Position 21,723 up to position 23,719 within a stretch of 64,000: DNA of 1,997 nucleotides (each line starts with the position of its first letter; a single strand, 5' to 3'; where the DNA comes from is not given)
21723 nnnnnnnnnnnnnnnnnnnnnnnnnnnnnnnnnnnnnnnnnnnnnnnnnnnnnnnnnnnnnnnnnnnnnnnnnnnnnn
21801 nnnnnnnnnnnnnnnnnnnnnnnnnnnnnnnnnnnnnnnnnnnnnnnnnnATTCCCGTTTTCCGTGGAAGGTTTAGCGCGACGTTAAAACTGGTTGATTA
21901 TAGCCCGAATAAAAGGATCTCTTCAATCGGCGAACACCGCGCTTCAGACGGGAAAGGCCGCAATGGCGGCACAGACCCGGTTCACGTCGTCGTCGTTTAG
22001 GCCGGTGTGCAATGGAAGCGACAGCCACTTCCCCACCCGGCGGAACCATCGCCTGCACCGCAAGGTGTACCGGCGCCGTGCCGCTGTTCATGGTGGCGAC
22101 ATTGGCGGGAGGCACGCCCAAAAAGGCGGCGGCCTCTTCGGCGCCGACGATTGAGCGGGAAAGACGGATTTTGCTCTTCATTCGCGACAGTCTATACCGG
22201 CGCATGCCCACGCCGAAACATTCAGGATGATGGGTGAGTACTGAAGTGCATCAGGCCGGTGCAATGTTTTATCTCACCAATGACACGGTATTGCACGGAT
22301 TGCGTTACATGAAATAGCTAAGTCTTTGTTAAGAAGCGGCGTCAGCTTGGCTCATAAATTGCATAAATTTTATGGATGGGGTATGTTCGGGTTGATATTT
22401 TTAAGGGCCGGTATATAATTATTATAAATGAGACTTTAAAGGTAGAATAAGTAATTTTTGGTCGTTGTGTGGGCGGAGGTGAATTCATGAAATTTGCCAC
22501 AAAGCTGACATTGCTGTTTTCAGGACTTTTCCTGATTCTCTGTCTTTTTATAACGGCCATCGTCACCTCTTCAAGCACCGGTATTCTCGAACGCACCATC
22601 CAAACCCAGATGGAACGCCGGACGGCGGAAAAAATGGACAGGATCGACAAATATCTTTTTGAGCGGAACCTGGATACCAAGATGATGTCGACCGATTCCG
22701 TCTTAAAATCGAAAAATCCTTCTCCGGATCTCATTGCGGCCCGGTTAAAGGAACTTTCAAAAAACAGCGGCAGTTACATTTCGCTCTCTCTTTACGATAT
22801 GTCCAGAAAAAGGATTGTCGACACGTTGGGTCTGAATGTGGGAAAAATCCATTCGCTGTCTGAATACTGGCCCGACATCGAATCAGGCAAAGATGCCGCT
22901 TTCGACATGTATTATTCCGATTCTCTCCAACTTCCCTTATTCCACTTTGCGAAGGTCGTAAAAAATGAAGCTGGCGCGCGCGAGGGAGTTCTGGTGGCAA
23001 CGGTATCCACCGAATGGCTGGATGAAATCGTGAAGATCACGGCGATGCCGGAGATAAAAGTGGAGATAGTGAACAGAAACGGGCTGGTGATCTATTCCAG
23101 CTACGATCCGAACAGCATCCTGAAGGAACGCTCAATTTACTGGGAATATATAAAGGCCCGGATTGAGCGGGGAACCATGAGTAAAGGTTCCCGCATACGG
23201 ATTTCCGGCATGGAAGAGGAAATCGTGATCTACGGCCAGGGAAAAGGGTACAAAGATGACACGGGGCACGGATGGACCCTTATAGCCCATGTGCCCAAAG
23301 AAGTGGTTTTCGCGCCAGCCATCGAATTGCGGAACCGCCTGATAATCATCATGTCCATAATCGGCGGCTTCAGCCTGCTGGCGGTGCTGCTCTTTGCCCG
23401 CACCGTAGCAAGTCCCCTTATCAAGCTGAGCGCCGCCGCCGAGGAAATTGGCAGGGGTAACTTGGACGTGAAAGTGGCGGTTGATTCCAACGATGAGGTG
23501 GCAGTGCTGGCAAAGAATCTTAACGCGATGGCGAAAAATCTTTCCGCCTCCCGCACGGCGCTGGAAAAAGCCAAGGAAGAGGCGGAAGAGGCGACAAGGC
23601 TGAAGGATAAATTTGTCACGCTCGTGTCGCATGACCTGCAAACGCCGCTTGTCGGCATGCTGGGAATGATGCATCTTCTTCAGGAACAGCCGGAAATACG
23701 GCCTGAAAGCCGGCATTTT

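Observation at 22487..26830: Tandem paralogous hybrid kinases: shared transmitter + pseudo-receiver (about 80% aa identity), swapped sensor modules, and much lower GC than the surroundings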

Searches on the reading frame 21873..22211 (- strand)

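Call 43: search_protein_families(library=pfam, proteins=[window:21873-22211:-], max_evalue=1)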
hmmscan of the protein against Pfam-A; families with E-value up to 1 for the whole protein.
window:21873-22211:- (112 aa): 1 family
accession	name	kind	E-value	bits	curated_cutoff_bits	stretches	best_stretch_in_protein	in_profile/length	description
PF01041.23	DegT_DnrJ_EryC1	-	0.21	11.2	19.8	1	25-67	31-72/360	DegT/DnrJ/EryC1/StrS aminotransferase family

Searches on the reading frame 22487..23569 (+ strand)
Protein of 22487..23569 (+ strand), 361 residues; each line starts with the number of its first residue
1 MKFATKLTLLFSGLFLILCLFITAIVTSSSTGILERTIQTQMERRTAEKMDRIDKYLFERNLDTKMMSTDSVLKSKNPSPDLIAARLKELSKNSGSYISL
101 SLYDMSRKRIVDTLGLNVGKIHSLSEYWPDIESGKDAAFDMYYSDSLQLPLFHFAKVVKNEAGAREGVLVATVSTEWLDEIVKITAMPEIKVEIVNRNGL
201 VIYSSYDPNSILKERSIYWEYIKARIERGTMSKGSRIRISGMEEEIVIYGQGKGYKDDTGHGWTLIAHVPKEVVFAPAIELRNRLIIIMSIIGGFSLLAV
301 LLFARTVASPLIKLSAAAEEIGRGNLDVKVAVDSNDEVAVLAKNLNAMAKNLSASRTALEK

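Call 43: search_protein_families(library=pfam, proteins=[window:22487-23569:+], max_evalue=1)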
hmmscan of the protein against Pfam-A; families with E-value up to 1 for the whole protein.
window:22487-23569:+ (361 aa): 3 families
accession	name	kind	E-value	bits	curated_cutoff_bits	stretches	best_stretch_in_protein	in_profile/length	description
PF00672.30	HAMP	-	1.7e-14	54.3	25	1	302-353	1-52/53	HAMP domain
PF02743.24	dCache_1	-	1.1e-09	38.7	45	1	34-208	3-194/240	Cache domain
PF21623.3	HK_sensor_dom_bact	-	0.086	12.4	27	1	162-205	149-192/253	Bacterial histidine kinase, sensor domain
